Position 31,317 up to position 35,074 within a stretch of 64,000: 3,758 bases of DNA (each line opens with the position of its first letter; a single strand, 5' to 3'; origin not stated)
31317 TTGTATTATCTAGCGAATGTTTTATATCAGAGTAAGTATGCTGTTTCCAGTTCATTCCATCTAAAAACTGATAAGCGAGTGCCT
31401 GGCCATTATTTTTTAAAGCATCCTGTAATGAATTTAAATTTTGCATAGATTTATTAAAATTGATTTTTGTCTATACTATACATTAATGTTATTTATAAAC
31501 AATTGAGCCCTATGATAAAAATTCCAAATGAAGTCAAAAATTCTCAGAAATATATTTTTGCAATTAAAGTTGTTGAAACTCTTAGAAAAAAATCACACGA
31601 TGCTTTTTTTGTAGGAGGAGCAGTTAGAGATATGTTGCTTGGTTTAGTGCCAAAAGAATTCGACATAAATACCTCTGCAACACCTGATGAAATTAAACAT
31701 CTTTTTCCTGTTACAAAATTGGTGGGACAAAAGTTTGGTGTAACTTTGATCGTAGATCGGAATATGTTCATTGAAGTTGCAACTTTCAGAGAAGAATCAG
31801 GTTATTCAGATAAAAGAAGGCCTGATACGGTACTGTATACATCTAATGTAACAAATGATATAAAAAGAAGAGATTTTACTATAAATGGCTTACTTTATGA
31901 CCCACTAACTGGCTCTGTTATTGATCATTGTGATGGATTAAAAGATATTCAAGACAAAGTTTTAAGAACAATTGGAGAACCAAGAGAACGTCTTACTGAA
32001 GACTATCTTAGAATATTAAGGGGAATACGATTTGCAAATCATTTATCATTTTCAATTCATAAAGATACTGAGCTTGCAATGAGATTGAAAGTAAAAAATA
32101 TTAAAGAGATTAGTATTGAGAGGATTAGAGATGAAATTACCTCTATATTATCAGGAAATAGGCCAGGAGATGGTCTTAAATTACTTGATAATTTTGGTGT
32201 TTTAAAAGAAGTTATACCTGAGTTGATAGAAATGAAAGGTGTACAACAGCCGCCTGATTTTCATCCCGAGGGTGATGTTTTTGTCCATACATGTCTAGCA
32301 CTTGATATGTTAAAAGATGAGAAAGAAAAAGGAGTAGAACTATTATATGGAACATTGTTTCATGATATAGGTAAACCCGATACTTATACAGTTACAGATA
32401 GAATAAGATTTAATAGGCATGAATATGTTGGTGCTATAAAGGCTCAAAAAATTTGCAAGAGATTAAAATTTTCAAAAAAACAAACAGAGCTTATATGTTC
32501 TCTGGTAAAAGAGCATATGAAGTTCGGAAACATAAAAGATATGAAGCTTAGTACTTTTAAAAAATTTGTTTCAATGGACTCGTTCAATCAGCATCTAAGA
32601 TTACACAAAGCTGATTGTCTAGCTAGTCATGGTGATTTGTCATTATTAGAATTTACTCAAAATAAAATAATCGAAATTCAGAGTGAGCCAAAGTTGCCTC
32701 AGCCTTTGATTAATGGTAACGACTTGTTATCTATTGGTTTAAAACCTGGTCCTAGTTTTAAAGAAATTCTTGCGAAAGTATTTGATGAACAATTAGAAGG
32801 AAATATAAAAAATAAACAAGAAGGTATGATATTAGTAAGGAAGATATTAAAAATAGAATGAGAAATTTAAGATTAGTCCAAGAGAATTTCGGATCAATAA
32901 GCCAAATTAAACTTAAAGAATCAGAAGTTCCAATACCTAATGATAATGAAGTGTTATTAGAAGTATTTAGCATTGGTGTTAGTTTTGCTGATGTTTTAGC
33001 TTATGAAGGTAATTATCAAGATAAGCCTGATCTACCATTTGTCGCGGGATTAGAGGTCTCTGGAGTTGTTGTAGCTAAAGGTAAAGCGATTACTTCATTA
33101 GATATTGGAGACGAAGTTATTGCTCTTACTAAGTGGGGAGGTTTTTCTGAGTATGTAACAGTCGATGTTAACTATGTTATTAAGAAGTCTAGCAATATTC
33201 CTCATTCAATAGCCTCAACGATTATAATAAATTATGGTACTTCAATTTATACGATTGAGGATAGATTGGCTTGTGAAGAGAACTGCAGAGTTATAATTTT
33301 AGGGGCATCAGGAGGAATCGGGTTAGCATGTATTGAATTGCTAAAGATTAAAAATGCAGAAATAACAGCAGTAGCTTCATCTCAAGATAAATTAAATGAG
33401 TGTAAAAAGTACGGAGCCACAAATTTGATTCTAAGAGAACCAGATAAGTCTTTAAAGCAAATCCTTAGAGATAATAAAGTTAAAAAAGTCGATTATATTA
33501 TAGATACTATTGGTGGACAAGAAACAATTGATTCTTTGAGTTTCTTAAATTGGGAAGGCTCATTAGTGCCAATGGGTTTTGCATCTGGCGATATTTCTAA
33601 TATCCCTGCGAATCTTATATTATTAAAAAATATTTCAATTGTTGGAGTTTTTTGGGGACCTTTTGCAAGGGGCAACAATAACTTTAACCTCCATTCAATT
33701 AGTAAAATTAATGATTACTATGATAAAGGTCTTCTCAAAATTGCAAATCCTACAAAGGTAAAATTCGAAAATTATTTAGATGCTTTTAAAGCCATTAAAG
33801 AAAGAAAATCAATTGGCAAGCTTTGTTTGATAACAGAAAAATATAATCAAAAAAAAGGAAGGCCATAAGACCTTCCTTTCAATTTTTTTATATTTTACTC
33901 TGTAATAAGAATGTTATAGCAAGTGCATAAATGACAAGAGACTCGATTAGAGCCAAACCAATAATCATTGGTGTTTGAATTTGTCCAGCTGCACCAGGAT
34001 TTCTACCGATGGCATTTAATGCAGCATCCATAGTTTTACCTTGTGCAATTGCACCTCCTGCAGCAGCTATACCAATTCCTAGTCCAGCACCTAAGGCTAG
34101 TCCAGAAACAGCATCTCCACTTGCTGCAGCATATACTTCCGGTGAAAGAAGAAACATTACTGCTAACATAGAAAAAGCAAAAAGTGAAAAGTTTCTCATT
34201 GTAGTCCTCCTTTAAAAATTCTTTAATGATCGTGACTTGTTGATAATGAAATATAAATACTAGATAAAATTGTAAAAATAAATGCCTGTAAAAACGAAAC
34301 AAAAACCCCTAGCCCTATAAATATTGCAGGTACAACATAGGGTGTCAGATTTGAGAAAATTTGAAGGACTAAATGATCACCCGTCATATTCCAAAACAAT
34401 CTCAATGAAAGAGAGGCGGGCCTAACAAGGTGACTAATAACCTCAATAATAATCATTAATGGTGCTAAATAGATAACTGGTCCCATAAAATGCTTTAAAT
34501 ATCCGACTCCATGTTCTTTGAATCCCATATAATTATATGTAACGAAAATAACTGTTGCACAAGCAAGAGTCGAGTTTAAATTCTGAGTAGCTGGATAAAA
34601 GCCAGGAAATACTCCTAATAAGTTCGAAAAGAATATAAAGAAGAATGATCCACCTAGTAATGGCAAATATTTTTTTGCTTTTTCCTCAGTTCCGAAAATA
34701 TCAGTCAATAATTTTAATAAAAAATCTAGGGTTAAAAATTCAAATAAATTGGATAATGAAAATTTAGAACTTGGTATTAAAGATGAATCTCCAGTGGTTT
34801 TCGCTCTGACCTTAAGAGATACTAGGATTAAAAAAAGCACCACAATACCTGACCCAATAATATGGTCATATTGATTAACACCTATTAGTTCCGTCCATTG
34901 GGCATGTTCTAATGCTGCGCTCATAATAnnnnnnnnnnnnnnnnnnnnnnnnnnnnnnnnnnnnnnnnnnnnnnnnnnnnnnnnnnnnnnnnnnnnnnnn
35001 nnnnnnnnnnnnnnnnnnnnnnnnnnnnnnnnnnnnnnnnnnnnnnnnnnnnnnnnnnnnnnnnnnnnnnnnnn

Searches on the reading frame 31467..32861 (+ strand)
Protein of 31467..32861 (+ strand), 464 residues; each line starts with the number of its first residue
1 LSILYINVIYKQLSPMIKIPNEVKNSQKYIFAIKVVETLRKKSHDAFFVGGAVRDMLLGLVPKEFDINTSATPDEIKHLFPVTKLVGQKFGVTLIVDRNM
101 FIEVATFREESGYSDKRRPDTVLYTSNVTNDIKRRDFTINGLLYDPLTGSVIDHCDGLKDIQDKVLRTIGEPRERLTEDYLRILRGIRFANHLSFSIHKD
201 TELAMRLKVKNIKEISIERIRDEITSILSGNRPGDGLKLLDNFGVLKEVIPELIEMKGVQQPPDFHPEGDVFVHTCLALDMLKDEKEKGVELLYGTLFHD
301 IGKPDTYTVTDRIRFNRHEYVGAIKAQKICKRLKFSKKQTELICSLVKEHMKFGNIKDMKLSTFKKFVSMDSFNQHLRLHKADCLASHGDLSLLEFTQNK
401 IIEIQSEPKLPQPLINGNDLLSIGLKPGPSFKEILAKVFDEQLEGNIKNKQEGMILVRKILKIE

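Call 51: search_protein_families(library=pfam, proteins=[window:31467-32861:+], max_evalue=1e-8)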
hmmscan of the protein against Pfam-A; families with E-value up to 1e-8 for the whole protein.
window:31467-32861:+ (464 aa): 4 families
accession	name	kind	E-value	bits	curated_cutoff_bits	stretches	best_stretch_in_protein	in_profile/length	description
PF01743.26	PolyA_pol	-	6.6e-34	117.4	23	1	46-167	1-126/126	Poly A polymerase head domain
PF12627.12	PolyA_pol_RNAbd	-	1.3e-14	54.1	22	1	195-253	2-60/64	Probable RNA and SrmB- binding site of polymerase A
PF13735.12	tRNA_NucTran2_2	-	7e-11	42.7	27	1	325-453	23-144/149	tRNA nucleotidyltransferase domain 2 putative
PF01966.28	HD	-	7.9e-09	36.3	22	0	277-357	11-92/116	HD domain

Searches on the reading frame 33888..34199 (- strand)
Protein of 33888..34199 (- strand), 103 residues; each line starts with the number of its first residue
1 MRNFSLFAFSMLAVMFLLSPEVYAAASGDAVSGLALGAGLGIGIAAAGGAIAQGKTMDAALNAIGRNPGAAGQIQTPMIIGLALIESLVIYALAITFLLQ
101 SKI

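Call 50: search_protein_families(library=pfam, proteins=[window:33888-34199:-], max_evalue=0.0001)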
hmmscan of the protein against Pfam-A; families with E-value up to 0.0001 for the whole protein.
window:33888-34199:- (103 aa): 1 family
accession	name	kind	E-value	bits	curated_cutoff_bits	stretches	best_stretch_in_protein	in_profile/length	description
PF00137.26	ATP-synt_C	-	8.4e-16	58.4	24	1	36-99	1-60/60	ATP synthase subunit C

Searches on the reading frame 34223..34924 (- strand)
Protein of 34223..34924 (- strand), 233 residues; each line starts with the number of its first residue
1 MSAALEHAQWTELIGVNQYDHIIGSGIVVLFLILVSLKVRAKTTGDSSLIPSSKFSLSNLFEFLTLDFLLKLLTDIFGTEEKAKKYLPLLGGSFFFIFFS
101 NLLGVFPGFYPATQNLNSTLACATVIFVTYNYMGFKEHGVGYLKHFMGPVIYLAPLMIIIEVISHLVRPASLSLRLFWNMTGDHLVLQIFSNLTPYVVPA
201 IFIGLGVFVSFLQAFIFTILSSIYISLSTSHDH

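Call 52: search_protein_families(library=pfam, proteins=[window:34223-34924:-], max_evalue=1e-8)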
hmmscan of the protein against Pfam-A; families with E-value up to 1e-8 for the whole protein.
window:34223-34924:- (233 aa): 1 family
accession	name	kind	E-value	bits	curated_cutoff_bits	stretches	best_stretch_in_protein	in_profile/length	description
PF00119.25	ATP-synt_A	-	1.3e-46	159.6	33.9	1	27-226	6-217/217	ATP synthase A chain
